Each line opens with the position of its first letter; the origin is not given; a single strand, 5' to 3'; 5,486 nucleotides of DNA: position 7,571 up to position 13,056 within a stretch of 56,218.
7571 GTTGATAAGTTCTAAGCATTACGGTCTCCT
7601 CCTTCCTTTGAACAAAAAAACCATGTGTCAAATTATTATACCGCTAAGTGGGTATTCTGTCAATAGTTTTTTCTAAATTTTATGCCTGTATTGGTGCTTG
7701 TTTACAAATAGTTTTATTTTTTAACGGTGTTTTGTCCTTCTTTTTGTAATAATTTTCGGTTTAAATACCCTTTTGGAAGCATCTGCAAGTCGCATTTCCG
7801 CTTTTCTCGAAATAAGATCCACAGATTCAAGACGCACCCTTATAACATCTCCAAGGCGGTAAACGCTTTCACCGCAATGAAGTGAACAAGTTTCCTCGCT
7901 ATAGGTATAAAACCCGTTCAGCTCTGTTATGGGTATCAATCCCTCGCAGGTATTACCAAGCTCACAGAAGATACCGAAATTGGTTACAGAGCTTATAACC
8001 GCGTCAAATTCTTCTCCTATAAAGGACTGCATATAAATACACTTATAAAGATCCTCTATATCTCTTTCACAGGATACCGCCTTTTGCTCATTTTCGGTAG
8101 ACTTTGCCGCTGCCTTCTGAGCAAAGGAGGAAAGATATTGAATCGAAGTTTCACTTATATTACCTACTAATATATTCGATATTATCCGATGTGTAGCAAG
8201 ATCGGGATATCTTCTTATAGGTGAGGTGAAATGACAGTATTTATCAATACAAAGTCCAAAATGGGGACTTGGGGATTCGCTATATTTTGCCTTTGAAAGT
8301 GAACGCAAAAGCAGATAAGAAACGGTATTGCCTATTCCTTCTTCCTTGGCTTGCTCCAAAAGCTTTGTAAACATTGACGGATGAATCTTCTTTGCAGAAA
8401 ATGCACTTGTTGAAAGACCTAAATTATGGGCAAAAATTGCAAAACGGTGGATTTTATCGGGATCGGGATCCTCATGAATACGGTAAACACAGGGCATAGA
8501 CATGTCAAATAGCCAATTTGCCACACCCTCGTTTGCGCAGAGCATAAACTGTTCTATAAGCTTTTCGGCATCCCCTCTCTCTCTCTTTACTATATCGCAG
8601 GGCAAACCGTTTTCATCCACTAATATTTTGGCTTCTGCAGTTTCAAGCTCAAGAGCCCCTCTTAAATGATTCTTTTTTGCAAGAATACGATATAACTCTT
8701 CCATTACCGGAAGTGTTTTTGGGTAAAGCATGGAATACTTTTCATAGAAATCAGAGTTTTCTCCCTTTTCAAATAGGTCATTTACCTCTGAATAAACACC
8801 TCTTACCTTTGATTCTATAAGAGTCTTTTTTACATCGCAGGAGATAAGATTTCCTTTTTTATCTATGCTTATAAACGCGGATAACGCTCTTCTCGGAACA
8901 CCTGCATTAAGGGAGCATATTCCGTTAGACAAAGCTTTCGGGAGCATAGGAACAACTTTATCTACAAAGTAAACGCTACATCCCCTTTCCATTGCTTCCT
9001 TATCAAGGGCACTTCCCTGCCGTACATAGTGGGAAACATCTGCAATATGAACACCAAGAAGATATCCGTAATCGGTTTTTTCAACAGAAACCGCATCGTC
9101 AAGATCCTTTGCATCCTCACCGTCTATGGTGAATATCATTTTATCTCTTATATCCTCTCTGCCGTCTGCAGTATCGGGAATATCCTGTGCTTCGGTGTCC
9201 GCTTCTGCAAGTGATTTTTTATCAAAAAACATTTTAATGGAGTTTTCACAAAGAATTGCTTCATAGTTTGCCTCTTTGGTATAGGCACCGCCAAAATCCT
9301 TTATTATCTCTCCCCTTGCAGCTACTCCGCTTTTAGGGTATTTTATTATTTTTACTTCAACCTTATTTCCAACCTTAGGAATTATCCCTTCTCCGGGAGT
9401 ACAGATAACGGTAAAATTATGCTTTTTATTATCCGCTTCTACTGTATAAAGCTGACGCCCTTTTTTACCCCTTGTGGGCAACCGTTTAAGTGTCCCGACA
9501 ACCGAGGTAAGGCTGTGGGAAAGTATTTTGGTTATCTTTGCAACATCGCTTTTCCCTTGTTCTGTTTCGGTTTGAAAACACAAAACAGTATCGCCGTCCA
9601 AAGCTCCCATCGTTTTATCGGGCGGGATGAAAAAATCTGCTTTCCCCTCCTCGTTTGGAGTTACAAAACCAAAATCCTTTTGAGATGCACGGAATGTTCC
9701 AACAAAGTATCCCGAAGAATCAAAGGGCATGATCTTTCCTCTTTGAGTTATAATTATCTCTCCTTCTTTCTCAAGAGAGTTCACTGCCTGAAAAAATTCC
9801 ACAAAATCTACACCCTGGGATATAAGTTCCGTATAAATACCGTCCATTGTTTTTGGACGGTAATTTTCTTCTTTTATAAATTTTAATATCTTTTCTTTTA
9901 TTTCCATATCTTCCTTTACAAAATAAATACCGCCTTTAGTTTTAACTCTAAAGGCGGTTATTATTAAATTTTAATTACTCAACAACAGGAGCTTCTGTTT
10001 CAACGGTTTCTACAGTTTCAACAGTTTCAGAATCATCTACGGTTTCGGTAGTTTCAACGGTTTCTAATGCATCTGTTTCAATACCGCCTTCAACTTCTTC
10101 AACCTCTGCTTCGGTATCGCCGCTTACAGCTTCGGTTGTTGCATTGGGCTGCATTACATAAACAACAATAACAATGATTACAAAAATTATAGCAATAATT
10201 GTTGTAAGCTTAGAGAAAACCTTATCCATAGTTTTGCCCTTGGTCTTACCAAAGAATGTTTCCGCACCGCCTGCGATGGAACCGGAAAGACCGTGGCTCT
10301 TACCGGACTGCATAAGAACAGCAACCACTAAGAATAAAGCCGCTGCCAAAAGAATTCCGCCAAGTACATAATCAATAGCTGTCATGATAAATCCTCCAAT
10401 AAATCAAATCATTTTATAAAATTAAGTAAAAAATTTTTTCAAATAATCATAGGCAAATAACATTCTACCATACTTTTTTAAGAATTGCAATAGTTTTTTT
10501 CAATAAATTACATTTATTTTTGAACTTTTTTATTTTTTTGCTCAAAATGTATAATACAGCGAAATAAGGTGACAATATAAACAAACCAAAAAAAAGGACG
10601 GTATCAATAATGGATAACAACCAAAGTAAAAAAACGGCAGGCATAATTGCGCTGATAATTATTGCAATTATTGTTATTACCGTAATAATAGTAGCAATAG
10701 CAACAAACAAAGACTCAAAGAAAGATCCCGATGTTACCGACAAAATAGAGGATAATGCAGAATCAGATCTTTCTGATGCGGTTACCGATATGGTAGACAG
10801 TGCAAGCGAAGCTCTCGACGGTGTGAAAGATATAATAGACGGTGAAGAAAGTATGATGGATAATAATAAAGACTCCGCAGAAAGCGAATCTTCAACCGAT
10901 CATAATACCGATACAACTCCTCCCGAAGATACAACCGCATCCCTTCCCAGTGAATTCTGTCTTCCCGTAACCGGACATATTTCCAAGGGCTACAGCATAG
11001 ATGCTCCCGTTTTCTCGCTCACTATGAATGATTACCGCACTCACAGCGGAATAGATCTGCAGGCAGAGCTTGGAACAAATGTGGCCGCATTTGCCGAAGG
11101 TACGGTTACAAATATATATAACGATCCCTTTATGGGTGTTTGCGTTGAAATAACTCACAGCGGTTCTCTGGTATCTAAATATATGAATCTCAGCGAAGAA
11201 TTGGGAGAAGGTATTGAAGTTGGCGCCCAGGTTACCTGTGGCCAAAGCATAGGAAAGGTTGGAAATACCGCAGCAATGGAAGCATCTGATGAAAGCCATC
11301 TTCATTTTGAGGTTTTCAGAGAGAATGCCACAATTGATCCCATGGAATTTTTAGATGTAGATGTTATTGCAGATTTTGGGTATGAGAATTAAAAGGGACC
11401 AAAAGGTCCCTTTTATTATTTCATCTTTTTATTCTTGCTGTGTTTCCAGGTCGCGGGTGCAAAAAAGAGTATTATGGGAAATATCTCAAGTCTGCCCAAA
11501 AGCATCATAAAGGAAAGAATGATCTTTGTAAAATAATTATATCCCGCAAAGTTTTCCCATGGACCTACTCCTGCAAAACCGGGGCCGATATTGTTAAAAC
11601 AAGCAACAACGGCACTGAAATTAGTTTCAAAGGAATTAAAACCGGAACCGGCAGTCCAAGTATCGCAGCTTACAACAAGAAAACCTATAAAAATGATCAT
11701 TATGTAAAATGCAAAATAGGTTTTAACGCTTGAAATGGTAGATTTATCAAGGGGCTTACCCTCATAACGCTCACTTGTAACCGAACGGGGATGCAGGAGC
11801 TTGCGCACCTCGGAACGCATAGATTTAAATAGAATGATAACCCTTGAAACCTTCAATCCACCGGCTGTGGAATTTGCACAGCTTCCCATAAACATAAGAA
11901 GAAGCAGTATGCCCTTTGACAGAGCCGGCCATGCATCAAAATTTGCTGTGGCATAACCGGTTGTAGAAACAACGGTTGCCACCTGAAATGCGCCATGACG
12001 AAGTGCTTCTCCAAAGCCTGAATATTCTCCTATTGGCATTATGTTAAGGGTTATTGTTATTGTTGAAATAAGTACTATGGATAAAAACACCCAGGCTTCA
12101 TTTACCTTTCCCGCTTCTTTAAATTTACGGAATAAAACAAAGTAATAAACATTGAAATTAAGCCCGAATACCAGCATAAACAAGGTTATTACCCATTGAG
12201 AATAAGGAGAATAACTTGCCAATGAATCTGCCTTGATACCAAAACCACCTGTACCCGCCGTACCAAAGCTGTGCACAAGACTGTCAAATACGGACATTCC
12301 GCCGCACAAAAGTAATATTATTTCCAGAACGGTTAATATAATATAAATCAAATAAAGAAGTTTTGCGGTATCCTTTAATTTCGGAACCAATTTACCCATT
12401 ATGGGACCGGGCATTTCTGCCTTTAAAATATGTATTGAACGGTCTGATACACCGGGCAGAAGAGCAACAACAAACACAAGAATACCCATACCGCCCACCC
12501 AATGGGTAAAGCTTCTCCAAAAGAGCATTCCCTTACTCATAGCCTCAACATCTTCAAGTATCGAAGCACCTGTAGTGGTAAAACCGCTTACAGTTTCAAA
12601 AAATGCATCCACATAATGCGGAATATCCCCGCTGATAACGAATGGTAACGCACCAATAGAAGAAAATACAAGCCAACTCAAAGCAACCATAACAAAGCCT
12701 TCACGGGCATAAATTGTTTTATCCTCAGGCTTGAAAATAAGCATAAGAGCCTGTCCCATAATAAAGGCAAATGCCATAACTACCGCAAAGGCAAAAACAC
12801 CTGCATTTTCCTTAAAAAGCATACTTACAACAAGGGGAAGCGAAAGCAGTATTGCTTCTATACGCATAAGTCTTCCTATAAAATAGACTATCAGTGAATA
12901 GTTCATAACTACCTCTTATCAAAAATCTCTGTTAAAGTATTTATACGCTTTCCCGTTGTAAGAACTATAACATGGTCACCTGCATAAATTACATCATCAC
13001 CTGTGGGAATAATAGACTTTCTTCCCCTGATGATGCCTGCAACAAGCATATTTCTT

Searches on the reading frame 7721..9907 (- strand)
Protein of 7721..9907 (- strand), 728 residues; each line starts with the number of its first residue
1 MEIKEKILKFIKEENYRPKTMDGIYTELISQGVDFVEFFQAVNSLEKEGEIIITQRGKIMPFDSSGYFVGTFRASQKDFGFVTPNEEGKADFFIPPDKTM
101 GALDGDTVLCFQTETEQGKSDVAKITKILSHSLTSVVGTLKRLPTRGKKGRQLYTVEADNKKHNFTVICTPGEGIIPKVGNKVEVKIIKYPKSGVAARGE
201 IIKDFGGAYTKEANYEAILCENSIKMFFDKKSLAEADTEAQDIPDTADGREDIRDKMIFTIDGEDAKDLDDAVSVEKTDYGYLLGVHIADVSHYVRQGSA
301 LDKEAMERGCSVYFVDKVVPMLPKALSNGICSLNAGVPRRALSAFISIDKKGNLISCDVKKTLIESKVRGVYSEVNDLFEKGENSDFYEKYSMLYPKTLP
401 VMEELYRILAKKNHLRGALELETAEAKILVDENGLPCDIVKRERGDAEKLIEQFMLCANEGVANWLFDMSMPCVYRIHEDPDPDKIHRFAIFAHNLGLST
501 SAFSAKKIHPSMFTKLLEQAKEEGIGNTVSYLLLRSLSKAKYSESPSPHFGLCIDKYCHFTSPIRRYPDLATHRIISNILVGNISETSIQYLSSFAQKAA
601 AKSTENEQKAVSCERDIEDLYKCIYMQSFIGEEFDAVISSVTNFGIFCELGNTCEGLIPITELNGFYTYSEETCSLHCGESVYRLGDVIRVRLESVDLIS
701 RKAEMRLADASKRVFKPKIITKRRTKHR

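Call 22: search_protein_families(library=pfam, proteins=[window:7721-9907:-], max_evalue=0.00001)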
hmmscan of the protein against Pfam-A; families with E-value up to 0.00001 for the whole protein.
window:7721-9907:- (728 aa): 4 families
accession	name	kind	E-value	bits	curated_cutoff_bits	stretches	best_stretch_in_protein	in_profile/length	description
PF00773.25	RNB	-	2.1e-101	339.9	29.3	1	250-580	1-324/326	RNB domain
PF17876.7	CSD2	-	2.1e-14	53.8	26.2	1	156-228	2-73/74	Cold shock domain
PF08206.17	OB_RNB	-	1.7e-12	47.3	24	1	70-128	1-58/58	Ribonuclease B OB domain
PF00575.29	S1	-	1.4e-08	35.4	22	1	629-697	3-63/74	S1 RNA binding domain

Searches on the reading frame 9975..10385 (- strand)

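Call 4: search_protein_families(library=pfam, proteins=[window:9975-10385:-], max_evalue=0.01)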
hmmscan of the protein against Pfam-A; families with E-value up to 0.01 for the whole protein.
window:9975-10385:- (136 aa): 2 families
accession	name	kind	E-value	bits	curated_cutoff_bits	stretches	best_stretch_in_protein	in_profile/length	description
PF03840.19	SecG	-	8.8e-17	61.4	29.2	1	8-77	2-69/70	Preprotein translocase SecG subunit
PF11027.13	DUF2615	-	0.0066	16.9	23.4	0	55-88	48-80/104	Protein of unknown function (DUF2615)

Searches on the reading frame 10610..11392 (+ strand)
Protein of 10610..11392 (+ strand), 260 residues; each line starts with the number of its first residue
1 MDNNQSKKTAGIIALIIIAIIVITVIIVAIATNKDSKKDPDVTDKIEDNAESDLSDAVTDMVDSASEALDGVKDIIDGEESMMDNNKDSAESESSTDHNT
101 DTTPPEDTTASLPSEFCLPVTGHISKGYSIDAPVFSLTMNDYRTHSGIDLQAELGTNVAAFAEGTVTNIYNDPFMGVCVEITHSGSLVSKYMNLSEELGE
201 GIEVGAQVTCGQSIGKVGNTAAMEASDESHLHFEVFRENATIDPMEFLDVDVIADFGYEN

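Call 4: search_protein_families(library=pfam, proteins=[window:10610-11392:+], max_evalue=0.01)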
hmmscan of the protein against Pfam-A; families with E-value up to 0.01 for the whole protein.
window:10610-11392:+ (260 aa): 2 families
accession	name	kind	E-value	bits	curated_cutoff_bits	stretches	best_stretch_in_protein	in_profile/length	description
PF01551.29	Peptidase_M23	-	2.4e-21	76.2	28.7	1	144-244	2-96/96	Peptidase family M23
PF23828.1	DUF7198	-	0.0083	16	27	0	12-93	4-72/236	Family of unknown function (DUF7198)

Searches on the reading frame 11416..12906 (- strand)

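Call 4: search_protein_families(library=pfam, proteins=[window:11416-12906:-], max_evalue=0.01)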
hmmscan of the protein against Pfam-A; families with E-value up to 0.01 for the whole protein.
window:11416-12906:- (496 aa): 1 family
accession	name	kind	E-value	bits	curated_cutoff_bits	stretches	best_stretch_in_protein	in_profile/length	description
PF02386.22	TrkH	-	6.6e-64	216.6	27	1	39-483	4-491/502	Cation transport protein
